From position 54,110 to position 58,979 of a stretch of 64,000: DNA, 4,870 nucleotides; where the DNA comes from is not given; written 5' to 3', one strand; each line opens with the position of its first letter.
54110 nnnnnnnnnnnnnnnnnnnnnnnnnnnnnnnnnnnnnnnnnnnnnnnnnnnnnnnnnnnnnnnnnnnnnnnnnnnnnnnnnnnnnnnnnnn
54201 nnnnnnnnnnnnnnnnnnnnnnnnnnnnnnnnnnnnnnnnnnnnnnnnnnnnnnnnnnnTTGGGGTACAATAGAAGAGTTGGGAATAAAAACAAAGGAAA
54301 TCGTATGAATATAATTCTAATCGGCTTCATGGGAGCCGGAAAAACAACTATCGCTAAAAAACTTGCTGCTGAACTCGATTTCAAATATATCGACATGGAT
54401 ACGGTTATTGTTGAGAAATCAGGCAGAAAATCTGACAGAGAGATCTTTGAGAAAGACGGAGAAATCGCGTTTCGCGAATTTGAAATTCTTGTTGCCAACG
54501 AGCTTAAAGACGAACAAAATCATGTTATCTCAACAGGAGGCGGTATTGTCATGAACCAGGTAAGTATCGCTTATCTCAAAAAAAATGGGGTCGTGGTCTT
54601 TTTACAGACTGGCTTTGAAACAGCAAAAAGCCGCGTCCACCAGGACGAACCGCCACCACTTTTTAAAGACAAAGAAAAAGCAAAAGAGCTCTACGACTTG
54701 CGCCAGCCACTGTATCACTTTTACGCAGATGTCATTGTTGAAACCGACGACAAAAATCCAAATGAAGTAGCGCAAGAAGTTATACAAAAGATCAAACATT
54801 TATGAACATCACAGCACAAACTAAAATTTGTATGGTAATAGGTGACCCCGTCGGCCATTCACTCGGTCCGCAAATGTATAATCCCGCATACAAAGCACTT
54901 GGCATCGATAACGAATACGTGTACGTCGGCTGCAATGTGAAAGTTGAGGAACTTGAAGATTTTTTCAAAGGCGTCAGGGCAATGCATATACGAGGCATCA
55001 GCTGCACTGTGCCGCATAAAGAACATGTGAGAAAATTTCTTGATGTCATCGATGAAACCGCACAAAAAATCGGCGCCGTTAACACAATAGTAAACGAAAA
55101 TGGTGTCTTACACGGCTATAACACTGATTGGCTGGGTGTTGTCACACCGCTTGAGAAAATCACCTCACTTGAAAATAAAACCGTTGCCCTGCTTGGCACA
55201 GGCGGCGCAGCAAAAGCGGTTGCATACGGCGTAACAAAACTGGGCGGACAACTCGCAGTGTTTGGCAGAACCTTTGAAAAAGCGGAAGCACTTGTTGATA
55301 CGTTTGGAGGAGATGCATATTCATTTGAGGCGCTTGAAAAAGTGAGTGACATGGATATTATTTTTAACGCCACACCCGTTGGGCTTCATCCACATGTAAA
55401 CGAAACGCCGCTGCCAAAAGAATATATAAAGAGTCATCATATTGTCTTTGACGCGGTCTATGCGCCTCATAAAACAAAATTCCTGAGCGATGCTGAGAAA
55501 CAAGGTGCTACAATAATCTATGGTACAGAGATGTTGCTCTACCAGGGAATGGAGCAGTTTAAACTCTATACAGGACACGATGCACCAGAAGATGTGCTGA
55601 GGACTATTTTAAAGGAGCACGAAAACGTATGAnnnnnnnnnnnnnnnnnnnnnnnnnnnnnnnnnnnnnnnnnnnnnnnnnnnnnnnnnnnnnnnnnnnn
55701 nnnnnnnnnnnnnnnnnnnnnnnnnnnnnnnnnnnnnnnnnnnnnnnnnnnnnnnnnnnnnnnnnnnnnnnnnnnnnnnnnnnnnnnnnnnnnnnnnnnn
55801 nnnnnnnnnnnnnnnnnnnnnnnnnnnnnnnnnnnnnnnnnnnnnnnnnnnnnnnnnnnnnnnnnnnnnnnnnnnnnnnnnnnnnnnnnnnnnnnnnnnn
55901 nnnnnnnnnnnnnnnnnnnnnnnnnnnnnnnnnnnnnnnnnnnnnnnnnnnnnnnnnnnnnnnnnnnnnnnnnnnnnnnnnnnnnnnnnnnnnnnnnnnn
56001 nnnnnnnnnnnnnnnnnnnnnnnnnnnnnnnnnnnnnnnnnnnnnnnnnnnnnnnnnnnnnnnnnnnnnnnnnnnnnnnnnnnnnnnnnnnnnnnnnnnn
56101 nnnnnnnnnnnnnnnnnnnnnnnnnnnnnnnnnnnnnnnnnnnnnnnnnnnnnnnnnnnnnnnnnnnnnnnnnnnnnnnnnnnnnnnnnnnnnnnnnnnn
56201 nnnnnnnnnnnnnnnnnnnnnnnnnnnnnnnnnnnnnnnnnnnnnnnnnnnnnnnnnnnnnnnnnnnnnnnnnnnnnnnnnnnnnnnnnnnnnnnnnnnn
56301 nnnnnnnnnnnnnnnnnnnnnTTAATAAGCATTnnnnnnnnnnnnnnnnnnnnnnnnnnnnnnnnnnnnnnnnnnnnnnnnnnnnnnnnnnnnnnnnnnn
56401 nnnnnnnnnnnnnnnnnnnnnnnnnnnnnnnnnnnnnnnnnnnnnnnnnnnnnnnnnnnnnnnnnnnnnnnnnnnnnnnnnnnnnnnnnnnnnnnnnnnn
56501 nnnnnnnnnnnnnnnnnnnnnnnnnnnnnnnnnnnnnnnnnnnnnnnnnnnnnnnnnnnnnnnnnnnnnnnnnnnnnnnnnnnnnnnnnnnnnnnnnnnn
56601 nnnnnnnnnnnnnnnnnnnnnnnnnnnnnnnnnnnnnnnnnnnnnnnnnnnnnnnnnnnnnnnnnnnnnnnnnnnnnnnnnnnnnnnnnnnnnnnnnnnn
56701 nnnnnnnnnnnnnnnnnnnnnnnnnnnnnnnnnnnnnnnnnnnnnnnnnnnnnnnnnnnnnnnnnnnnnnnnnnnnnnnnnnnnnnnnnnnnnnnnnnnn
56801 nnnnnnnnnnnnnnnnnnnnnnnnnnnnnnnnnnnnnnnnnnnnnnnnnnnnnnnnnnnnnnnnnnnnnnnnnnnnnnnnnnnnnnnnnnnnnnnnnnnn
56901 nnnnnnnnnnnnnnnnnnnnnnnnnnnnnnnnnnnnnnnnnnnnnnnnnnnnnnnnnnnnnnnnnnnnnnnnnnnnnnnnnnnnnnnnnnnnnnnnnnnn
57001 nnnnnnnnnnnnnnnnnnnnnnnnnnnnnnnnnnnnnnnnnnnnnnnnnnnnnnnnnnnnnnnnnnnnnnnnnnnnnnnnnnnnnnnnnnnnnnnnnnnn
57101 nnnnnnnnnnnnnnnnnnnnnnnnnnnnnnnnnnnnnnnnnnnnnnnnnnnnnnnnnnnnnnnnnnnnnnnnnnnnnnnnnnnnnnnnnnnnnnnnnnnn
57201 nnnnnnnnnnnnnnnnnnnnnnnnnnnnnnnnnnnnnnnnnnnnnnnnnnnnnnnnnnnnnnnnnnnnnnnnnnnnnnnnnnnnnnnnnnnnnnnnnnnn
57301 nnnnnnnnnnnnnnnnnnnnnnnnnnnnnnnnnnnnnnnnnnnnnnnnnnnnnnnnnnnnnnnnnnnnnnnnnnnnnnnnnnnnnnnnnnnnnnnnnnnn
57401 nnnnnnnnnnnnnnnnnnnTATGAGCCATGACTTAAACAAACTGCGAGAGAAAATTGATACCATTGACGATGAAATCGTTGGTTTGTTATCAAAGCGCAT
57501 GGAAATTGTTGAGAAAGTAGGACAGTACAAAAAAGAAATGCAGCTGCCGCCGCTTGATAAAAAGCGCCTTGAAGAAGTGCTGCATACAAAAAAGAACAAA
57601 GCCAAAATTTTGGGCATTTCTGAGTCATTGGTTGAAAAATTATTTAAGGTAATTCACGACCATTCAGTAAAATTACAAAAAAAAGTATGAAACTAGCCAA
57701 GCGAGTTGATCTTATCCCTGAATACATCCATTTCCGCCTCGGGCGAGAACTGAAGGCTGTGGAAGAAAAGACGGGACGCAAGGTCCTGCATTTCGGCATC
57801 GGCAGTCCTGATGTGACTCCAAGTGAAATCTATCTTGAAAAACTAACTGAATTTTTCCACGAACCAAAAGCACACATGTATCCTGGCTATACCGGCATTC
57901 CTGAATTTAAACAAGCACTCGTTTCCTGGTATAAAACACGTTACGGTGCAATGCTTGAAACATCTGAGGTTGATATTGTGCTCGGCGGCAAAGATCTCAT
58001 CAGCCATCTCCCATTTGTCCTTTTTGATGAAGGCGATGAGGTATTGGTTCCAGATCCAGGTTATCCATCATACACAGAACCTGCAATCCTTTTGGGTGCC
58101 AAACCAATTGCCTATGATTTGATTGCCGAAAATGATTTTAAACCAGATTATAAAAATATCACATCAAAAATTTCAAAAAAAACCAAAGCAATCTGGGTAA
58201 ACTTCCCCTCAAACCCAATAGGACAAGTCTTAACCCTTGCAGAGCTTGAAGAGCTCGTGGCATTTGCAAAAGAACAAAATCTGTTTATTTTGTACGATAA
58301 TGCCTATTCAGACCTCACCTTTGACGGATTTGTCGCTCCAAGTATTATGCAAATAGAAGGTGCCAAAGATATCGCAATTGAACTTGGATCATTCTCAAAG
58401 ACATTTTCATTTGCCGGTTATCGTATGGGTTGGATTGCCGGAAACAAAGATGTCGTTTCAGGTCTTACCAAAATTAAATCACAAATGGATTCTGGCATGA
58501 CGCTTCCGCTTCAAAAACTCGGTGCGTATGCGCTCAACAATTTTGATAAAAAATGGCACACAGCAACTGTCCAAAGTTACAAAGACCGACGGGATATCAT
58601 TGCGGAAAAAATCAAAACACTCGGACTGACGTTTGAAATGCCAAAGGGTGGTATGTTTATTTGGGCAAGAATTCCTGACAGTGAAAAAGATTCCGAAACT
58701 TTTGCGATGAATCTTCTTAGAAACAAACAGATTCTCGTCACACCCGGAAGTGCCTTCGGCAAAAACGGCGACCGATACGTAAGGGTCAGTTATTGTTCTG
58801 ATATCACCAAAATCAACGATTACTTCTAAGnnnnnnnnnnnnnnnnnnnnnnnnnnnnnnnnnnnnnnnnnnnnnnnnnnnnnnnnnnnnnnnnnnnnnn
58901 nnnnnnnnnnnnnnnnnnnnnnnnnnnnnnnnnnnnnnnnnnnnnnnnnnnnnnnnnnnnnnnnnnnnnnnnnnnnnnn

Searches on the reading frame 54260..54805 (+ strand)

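Call 6: search_protein_families(library=pfam, proteins=[window:54260-54805:+])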
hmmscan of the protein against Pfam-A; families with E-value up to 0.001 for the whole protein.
window:54260-54805:+ (181 aa): 9 families
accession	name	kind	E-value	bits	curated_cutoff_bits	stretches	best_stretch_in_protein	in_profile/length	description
PF01202.28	SKI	-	1.2e-43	149.5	22.1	1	24-179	1-159/159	Shikimate kinase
PF13238.12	AAA_18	-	4.2e-08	34.1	29.4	1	18-130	1-112/128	AAA domain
PF13207.12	AAA_17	-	2.6e-05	25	27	1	22-91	2-76/136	AAA domain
PF13671.12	AAA_33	-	5.6e-05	23.9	27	1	18-60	2-44/143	AAA domain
PF13189.12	Cytidylate_kin2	-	0.00012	22.7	28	1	24-67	8-53/176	Cytidylate kinase-like family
PF00004.35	AAA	-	0.00014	22.8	21.2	1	18-63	1-50/131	ATPase family associated with various cellular activities (AAA)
PF13401.12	AAA_22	-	0.00028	21.7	27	1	14-64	4-52/130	AAA domain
PF02367.23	TsaE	-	0.00046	20.6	26.6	0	15-42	21-48/128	Threonylcarbamoyl adenosine biosynthesis protein TsaE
PF02224.24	Cytidylate_kin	-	0.00083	19.6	26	0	22-46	5-29/211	Cytidylate kinase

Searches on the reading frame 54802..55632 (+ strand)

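Call 6: search_protein_families(library=pfam, proteins=[window:54802-55632:+])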
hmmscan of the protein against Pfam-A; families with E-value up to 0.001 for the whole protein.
window:54802-55632:+ (276 aa): 5 families
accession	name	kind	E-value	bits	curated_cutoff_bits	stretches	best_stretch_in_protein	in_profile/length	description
PF08501.16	Shikimate_dh_N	-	6.4e-25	87.7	27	1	12-96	1-83/83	Shikimate dehydrogenase substrate binding domain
PF18317.6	SDH_C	-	1.6e-10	41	25.8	1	241-270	1-30/31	Shikimate 5'-dehydrogenase C-terminal domain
PF01488.26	Shikimate_DH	-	2.2e-08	34.7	24.3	1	119-191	6-83/138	Shikimate / quinate 5-dehydrogenase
PF03807.23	F420_oxidored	-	1.4e-07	32.4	21.6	1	127-207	1-80/94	NADP oxidoreductase coenzyme F420-dependent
PF02826.25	2-Hacid_dh_C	-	0.00065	19.6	25.1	0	118-192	29-100/178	D-isomer specific 2-hydroxyacid dehydrogenase, NAD binding domain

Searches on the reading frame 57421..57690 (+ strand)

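Call 6: search_protein_families(library=pfam, proteins=[window:57421-57690:+])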
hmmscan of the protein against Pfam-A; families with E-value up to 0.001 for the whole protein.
window:57421-57690:+ (89 aa): 1 family
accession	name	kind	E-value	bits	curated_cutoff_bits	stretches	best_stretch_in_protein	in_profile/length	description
PF01817.26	CM_2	-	3.5e-24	85.3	27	1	8-87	1-80/80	Chorismate mutase type II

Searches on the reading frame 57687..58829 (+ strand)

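Call 6: search_protein_families(library=pfam, proteins=[window:57687-58829:+])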
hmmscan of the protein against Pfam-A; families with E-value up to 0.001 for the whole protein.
window:57687-58829:+ (380 aa): 4 families
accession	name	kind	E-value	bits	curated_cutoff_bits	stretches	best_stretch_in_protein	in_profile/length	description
PF00155.27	Aminotran_1_2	-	2.8e-65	221.3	19.7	1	32-371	2-347/361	Aminotransferase class I and II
PF01041.23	DegT_DnrJ_EryC1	-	3.8e-09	36.7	19.8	1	114-206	62-147/360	DegT/DnrJ/EryC1/StrS aminotransferase family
PF01053.26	Cys_Met_Meta_PP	-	1.8e-05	23.9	27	1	111-207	86-176/381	Cys/Met metabolism PLP-dependent enzyme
PF04864.19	Alliinase_C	-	0.00096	18.6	22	0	218-262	174-219/363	Allinase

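Call 32: search_protein_families(library=ncbifam, proteins=[window:57687-58829:+], max_evalue=0.01)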
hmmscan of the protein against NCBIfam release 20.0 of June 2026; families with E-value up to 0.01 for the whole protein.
window:57687-58829:+ (380 aa): 89 families (the best 25 are shown)
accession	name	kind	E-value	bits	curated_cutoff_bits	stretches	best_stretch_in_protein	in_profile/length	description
TIGR03540.1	DapC_direct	equivalog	1.6e-108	363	593.25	1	2-377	1-374/383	LL-diaminopimelate aminotransferase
NF006756.0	PRK09276.1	subfamily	9.2e-107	357.3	507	1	1-377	2-376/387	LL-diaminopimelate aminotransferase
NF005815.0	PRK07681.1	equivalog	3.5e-92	309.5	545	1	1-372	3-371/399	LL-diaminopimelate aminotransferase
NF006033.0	PRK08175.1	equivalog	6e-88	295.5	647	1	5-371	11-378/407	alanine transaminase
NF005977.0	PRK08068.1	subfamily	7.8e-86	288.7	494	1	5-377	7-377/391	transaminase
NF004611.0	PRK05942.1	equivalog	3.9e-84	282.9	628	1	2-377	7-380/394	aspartate aminotransferase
NF006387.0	PRK08636.1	equivalog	2.9e-81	273.5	675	1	6-372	9-383/403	LL-diaminopimelate aminotransferase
NF006604.0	PRK09148.1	equivalog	6.8e-79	265.7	648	1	6-374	7-376/406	LL-diaminopimelate aminotransferase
NF041364.1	GntC_guanitoxin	equivalog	2.1e-75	253.8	415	1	44-377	11-347/356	guanitoxin biosynthesis PLP-dependent (S)-gamma-hydroxy-L-arginine cyclodehydratase GntC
NF005613.0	PRK07366.1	equivalog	5.1e-73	246.3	486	1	1-372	1-373/391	LL-diaminopimelate aminotransferase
NF041091.1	asp_aminotase_Arch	equivalog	4.5e-66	223.2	550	1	6-377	3-365/376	aspartate aminotransferase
NF004937.0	PRK06290.1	equivalog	2.1e-65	221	585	1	23-354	36-371/410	LL-diaminopimelate aminotransferase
NF006229.0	PRK08361.1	equivalog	2.8e-60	204.4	624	1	21-374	24-375/391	aspartate aminotransferase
NF005744.0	PRK07568.1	subfamily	8e-60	202.7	389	1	25-377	24-380/398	pyridoxal phosphate-dependent aminotransferase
NF004975.0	PRK06348.1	equivalog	2.4e-58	198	549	1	27-380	25-376/384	pyridoxal phosphate-dependent aminotransferase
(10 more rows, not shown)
